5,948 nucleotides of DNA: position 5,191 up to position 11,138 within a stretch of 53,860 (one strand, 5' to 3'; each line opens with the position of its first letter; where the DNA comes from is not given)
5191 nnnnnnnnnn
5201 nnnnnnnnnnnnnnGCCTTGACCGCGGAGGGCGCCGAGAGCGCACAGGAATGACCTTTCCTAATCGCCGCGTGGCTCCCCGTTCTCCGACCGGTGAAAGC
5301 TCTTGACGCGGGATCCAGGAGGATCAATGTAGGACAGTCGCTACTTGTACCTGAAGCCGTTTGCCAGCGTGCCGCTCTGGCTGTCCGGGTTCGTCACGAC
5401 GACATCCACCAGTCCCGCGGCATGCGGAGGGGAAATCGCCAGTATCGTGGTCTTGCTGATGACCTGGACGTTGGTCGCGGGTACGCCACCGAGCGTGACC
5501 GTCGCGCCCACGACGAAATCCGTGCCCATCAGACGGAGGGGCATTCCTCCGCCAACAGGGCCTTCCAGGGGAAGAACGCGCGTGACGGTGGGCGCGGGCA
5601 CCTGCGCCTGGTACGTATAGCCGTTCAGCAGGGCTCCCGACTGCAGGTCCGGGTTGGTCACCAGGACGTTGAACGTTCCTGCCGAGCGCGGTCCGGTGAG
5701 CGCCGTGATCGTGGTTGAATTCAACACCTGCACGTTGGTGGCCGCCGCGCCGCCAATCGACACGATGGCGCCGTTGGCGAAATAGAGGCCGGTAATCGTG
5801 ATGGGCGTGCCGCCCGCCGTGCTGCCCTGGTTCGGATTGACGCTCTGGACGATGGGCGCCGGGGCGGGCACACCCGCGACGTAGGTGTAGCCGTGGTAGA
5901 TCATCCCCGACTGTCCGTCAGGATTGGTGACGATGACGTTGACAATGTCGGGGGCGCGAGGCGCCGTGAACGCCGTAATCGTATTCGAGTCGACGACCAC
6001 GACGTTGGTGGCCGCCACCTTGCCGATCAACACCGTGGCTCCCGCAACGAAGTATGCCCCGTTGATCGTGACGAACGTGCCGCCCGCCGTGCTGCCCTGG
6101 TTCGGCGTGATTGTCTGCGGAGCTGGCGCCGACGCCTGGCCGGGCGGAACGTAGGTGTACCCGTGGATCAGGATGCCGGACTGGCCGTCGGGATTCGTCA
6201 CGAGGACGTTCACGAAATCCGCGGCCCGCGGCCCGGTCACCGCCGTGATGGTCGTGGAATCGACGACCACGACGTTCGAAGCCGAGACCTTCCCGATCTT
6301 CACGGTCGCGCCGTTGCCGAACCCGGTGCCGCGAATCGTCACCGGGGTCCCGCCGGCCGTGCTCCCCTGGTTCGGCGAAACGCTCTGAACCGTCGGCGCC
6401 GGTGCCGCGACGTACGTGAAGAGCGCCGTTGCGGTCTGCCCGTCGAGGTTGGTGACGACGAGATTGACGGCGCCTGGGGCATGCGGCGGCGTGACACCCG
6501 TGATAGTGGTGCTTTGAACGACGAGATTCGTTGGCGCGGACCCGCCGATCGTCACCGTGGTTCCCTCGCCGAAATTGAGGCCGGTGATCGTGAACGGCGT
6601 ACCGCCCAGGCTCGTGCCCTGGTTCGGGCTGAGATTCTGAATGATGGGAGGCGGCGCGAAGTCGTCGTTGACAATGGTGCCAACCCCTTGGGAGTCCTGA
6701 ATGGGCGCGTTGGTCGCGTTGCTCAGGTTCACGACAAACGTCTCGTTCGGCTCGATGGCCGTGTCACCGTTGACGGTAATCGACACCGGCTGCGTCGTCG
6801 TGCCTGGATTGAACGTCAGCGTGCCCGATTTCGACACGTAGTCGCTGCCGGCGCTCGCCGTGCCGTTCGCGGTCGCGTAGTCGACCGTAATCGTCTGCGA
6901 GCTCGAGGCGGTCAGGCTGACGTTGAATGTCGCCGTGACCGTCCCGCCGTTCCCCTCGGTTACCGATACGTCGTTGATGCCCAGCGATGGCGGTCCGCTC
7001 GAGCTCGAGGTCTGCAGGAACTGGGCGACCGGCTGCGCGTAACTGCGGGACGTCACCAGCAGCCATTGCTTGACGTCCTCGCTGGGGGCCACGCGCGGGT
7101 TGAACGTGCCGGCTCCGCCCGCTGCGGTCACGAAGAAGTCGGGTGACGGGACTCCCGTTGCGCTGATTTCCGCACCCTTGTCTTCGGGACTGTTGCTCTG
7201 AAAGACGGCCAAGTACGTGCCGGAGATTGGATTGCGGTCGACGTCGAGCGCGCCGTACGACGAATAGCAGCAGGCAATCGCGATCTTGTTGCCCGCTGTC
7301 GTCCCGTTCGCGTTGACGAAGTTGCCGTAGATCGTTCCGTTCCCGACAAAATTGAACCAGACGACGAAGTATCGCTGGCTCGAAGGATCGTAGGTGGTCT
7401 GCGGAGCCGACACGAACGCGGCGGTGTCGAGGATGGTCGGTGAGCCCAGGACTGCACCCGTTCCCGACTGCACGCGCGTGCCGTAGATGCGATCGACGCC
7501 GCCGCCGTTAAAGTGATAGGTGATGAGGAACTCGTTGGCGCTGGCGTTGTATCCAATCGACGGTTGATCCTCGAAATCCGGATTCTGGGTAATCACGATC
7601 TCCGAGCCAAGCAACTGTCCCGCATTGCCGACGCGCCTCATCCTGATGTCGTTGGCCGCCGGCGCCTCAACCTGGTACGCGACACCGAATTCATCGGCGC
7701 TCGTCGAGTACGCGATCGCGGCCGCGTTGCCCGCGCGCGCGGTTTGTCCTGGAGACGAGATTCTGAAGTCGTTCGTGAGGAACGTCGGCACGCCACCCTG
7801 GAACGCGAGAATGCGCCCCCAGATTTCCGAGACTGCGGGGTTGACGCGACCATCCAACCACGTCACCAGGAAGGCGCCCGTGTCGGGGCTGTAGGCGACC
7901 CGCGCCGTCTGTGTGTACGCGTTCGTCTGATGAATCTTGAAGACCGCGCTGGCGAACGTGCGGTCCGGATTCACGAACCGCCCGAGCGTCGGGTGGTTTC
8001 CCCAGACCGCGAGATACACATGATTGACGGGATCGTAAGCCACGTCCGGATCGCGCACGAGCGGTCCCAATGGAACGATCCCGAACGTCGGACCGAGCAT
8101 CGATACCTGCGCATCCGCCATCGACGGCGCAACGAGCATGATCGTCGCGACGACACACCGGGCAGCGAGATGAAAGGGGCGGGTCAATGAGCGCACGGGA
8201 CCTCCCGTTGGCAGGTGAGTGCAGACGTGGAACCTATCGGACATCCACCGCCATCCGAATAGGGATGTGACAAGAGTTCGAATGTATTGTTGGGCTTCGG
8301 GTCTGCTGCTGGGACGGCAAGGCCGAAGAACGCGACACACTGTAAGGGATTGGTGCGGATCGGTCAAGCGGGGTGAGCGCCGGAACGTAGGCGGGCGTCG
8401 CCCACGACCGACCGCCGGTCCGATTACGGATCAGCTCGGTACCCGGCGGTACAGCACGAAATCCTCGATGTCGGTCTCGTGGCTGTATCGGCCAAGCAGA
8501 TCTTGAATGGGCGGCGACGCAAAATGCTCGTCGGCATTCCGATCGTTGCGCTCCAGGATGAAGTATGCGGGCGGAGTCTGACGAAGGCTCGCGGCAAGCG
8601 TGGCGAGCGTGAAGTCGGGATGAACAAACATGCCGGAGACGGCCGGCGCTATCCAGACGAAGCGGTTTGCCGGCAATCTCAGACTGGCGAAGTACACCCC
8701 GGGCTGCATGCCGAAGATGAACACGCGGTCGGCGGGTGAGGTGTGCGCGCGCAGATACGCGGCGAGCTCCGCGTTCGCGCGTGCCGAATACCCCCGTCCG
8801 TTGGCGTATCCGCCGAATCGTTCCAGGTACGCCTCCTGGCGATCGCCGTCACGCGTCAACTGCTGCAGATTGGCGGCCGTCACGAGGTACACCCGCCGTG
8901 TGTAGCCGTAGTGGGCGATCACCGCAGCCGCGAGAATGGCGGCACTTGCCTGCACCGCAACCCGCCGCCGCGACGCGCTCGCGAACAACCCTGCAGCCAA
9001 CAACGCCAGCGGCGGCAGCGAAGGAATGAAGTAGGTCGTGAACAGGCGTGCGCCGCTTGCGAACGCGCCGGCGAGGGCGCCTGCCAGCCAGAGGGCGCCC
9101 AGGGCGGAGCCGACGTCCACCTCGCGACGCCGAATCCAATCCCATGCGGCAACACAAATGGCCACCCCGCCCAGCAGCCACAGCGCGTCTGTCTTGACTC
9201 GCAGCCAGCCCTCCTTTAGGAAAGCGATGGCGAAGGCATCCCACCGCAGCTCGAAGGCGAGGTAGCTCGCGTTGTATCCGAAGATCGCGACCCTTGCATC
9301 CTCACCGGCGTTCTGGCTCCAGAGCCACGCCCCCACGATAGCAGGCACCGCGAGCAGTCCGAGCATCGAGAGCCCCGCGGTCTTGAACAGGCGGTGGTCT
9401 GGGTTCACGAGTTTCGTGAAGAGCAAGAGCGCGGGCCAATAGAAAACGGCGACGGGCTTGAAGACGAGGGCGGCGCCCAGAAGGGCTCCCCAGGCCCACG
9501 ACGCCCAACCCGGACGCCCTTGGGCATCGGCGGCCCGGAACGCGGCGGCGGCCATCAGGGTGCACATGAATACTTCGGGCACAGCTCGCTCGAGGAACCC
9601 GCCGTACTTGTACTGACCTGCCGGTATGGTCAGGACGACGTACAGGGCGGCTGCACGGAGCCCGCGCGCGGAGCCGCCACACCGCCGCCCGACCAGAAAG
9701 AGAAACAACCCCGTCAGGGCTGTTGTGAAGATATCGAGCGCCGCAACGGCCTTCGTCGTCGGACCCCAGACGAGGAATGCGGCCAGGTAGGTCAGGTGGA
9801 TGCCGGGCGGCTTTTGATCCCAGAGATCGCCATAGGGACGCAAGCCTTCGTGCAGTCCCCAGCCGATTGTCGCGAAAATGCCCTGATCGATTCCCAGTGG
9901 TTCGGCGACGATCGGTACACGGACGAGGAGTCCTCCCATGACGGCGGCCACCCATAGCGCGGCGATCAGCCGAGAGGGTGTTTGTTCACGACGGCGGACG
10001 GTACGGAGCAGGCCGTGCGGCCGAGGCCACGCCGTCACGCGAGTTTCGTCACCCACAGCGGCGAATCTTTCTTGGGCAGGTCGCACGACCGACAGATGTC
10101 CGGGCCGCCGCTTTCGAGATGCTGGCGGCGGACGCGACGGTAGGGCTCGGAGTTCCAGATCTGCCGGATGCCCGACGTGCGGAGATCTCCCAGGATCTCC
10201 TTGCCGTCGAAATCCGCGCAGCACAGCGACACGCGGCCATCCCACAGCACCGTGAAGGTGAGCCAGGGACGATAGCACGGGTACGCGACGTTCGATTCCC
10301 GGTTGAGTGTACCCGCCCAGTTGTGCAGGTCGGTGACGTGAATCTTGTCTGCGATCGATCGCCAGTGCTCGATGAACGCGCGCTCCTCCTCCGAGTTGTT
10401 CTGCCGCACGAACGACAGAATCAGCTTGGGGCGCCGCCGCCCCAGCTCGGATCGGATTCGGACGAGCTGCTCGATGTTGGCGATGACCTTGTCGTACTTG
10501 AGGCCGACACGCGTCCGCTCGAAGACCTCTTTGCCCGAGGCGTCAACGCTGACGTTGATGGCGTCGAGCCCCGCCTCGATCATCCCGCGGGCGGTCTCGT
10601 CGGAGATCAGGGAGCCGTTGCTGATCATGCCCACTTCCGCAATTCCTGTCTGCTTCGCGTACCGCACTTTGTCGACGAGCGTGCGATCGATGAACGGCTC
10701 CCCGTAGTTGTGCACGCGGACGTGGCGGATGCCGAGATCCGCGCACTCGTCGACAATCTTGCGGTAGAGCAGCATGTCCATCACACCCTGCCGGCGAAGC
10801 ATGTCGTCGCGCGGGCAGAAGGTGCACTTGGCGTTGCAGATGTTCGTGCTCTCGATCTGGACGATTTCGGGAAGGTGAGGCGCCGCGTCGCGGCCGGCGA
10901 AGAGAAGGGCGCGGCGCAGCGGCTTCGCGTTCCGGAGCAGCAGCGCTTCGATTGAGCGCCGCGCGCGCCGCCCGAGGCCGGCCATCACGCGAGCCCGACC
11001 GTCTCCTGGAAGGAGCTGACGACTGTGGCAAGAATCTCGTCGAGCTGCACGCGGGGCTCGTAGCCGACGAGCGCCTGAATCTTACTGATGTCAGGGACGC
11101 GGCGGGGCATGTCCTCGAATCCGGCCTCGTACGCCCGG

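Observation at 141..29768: Glycosylation island with four Dpm1/GtrB-type lipid-sugar synthases matched by four GT-C membrane transferases, and no recognisable Wzy/Wzz/Wza or ABC exporter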

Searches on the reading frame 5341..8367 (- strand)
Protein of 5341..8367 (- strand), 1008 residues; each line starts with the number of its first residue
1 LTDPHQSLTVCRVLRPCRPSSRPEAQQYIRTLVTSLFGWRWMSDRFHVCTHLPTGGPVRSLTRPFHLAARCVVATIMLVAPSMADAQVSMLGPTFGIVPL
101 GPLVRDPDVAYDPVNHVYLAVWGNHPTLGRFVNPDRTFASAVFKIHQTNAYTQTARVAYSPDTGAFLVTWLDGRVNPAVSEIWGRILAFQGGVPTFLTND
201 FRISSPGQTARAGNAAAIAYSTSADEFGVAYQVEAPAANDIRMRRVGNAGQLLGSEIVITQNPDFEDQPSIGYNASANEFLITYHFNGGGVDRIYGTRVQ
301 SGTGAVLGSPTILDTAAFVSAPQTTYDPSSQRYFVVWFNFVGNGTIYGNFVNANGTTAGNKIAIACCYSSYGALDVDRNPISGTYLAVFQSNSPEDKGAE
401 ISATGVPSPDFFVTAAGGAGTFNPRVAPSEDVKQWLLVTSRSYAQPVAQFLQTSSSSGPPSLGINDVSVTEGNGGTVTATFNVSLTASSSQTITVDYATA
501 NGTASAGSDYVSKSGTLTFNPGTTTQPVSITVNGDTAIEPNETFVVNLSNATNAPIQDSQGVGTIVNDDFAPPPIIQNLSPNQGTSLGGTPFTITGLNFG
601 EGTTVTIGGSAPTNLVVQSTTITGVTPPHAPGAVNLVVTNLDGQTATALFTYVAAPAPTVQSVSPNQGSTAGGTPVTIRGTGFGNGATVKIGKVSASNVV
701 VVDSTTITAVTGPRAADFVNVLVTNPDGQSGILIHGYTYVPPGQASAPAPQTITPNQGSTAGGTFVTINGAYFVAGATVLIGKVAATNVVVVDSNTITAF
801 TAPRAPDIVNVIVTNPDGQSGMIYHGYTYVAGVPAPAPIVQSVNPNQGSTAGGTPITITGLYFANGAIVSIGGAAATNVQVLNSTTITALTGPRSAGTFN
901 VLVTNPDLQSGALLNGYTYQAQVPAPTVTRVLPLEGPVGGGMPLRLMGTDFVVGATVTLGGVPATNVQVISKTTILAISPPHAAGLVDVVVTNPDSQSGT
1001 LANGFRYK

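Call 4: search_protein_families(library=pfam, proteins=[window:5341-8367:-], max_evalue=0.01)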
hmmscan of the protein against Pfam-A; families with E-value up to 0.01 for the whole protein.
window:5341-8367:- (1008 aa): 2 families
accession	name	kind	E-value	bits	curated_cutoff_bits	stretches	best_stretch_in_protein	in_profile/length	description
PF01833.30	TIG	-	1.9e-64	214.1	20.9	5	838-918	1-81/84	IPT/TIG domain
PF03160.20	Calx-beta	-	3e-18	66.4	27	1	468-552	16-98/119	Calx-beta domain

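Call 7: search_protein_families(library=ncbifam, proteins=[window:5341-8367:-], max_evalue=0.001)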
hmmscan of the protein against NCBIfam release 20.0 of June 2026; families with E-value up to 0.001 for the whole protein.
window:5341-8367:- (1008 aa): 2 families
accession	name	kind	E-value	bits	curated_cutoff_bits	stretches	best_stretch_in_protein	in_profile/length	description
NF058597.1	CoaZ_rpt_PGGG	domain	4e-28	97.3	30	5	836-911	1-79/88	choice-of-anchor Z repeating domain-containing protein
TIGR00845.1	caca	equivalog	2.8e-14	51.9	679.85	1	486-554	421-489/921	sodium/calcium exchanger 1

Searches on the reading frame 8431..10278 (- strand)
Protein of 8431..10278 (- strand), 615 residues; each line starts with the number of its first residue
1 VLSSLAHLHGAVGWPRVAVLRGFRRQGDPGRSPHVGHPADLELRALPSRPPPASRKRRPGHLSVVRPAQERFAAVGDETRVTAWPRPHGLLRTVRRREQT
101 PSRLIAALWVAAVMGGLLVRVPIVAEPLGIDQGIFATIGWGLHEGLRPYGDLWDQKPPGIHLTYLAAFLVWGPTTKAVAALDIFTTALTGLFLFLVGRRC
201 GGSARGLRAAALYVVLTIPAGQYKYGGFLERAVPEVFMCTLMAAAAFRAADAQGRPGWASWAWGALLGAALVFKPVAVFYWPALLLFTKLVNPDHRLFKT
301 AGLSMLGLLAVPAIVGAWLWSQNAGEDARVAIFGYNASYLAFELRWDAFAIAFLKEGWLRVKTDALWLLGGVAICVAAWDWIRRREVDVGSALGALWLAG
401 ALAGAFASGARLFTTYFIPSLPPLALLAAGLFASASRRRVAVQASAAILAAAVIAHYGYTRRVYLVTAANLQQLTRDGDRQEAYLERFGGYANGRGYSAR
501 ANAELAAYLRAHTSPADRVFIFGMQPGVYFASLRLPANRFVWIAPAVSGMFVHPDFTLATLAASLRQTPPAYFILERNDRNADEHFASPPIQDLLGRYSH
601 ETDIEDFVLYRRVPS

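Call 4: search_protein_families(library=pfam, proteins=[window:8431-10278:-], max_evalue=0.01)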
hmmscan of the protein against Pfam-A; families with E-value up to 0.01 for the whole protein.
window:8431-10278:- (615 aa): 1 family
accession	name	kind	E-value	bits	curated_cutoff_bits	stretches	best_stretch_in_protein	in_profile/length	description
PF13231.12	PMT_2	-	1.5e-06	29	26.1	1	156-320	2-160/160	Dolichyl-phosphate-mannose-protein mannosyltransferase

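Call 7: search_protein_families(library=ncbifam, proteins=[window:8431-10278:-], max_evalue=0.001)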
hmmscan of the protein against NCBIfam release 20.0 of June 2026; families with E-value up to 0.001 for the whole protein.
window:8431-10278:- (615 aa): 0 families

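Call 64: find_related_loci(query=window:8431-10038:-, collection=metagenome_contigs, flank=6000)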
Query window:8431-10038:- (535 aa) in metagenome_contigs; peptide patterns used: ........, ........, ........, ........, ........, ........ (x = any residue, [..] = any of these).
51 stretches matched a pattern; 1 encode a relative of the query (tblastn E <= 1e-3); 1 distinct loci.
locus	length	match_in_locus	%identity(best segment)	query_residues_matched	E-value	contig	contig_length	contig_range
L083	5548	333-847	44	135-532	1e-22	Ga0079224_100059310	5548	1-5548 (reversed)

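Call 65: search_solved_structures(query=window:8431-10038:-, max_evalue=10)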
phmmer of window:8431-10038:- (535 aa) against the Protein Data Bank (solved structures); distinct sequences matched with E-value up to 10: 1.
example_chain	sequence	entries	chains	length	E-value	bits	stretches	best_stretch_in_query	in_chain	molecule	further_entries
5xtc_S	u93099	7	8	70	0.28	13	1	221-266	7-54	NADH dehydrogenase [ubiquinone] 1 alpha subcomplex subunit 1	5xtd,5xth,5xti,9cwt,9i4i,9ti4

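Call 73: search_protein_representatives(protein=window:8431-10038:-)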
Query: 535 residues. Proteins with E-value up to 0.001 (for the whole library): 4162; up to 1e-10: 875; up to 1e-30: 53. The best 150 are listed.
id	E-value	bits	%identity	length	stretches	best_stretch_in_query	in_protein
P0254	0.0e+00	1195.7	100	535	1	1-535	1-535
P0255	1.9e-131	455.9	51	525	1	40-531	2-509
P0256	2.6e-120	419.2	46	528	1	19-531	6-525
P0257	1.0e-110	387.5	46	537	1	26-534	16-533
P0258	1.7e-108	380.2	46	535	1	24-532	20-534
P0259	5.8e-107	375.1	45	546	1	27-532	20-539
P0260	3.3e-105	369.3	44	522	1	32-532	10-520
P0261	5.7e-104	365.2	44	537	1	30-535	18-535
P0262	6.9e-102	358.4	44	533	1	21-532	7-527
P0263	1.8e-93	330.6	41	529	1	18-532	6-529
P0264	4.3e-92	326.1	45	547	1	23-532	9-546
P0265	7.2e-89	315.4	42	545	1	27-531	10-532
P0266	1.0e-82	295.1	49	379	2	315-532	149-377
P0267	8.8e-80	285.4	42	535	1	22-532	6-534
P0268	4.1e-76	273.3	37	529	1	25-533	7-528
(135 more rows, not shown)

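Call 76: search_protein_families(library=pfam, alignment_id=A3, max_evalue=0.01)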
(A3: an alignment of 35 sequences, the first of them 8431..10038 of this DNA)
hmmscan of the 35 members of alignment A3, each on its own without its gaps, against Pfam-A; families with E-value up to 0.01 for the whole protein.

A. member 1, window:8431-10038:- (535 aa): 1 family
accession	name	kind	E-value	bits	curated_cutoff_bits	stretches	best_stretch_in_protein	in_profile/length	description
PF13231.12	PMT_2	-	1.1e-06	29.4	26.1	1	76-240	2-160/160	Dolichyl-phosphate-mannose-protein mannosyltransferase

B. families by the number of members that match (of 35 scanned): 4 families
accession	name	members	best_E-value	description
PF13231.12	PMT_2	26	2.7e-19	Dolichyl-phosphate-mannose-protein mannosyltransferase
PF09594.16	GT87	3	0.0005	Glycosyltransferase family 87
PF02366.24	PMT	2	0.00014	Dolichyl-phosphate-mannose-protein mannosyltransferase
PF05007.19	Mannosyl_trans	1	0.0016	Mannosyltransferase (PIG-M)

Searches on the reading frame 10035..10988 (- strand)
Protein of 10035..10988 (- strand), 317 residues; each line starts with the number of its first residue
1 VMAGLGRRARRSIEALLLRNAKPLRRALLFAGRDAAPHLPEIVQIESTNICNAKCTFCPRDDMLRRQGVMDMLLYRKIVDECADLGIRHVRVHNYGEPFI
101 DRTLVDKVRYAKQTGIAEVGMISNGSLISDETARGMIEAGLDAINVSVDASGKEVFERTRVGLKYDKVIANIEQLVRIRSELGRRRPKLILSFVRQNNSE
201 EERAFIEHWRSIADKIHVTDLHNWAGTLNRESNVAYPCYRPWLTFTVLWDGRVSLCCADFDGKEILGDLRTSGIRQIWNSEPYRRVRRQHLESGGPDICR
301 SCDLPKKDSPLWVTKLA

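Call 4: search_protein_families(library=pfam, proteins=[window:10035-10988:-], max_evalue=0.01)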
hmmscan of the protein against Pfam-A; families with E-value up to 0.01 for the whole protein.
window:10035-10988:- (317 aa): 2 families
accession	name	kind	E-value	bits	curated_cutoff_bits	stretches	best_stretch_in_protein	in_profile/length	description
PF04055.27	Radical_SAM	-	2.5e-19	70.5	29.5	1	45-177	1-138/166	Radical SAM superfamily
PF13186.11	SPASM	-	7.2e-16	58.7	21.5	1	238-303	1-67/67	Iron-sulfur cluster-binding domain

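Call 7: search_protein_families(library=ncbifam, proteins=[window:10035-10988:-], max_evalue=0.001)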
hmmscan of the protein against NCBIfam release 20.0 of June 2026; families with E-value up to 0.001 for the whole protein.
window:10035-10988:- (317 aa): 41 families (the best 25 are shown)
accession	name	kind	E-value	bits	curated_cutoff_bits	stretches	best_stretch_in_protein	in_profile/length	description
TIGR04317.1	W_rSAM_matur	equivalog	3.3e-31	108.7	380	1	43-207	6-169/349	tungsten cofactor oxidoreductase radical SAM maturase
TIGR04311.1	rSAM_Geo_metal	subfamily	6.9e-25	88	400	2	40-210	2-174/423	radical SAM/SPASM family putative metalloenzyme maturase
TIGR02668.1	moaA_archaeal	equivalog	3.5e-21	75.5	325.25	1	43-223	12-188/303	GTP 3',8-cyclase MoaA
NF001199.0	PRK00164.2-1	equivalog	4e-19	68.9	231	1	44-178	15-148/308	GTP 3',8-cyclase MoaA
TIGR02666.1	moaA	equivalog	1.7e-18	66.7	284.05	1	46-207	15-178/336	GTP 3',8-cyclase MoaA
NF033640.1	N_Twi_rSAM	subfamily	6e-18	65.1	170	1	238-303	5-70/398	twitch domain-containing radical SAM protein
TIGR04321.1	spiroSPASM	subfamily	2.1e-15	56.4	250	1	36-303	226-503/510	spiro-SPASM protein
TIGR04055.1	rSAM_NirJ2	equivalog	4.9e-15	55.9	500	1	42-160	1-117/326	putative heme d1 biosynthesis radical SAM protein NirJ2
NF050035.1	rSAM_WgK_link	exception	7.3e-15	54.8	650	1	39-177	7-145/367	radical SAM/SPASM peptide maturase WgkB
TIGR04347.1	pseudo_SAM_Halo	equivalog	3.6e-13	49.5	525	1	42-154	39-150/390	TIGR04347 family pseudo-SAM/SPASM protein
TIGR04251.1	SCM_rSAM_ScmF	equivalog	1.7e-12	47.4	400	1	48-202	11-163/353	SynChlorMet cassette radical SAM/SPASM protein ScmF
TIGR04054.1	rSAM_NirJ1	equivalog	1.1e-11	44.1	650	1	41-185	36-179/387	putative heme d1 biosynthesis radical SAM protein NirJ1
NF045574.1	sacti_mat_StsB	exception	4.6e-11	42.2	625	1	46-173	101-226/466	StsB family radical SAM/SPASM domain sactipeptide maturase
TIGR04545.1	rSAM_ahbD_hemeb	equivalog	7.8e-11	42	500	1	43-175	2-134/339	heme b synthase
TIGR02109.1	PQQ_syn_pqqE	equivalog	1.9e-10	40.2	381.35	1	39-164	5-128/358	pyrroloquinoline quinone biosynthesis protein PqqE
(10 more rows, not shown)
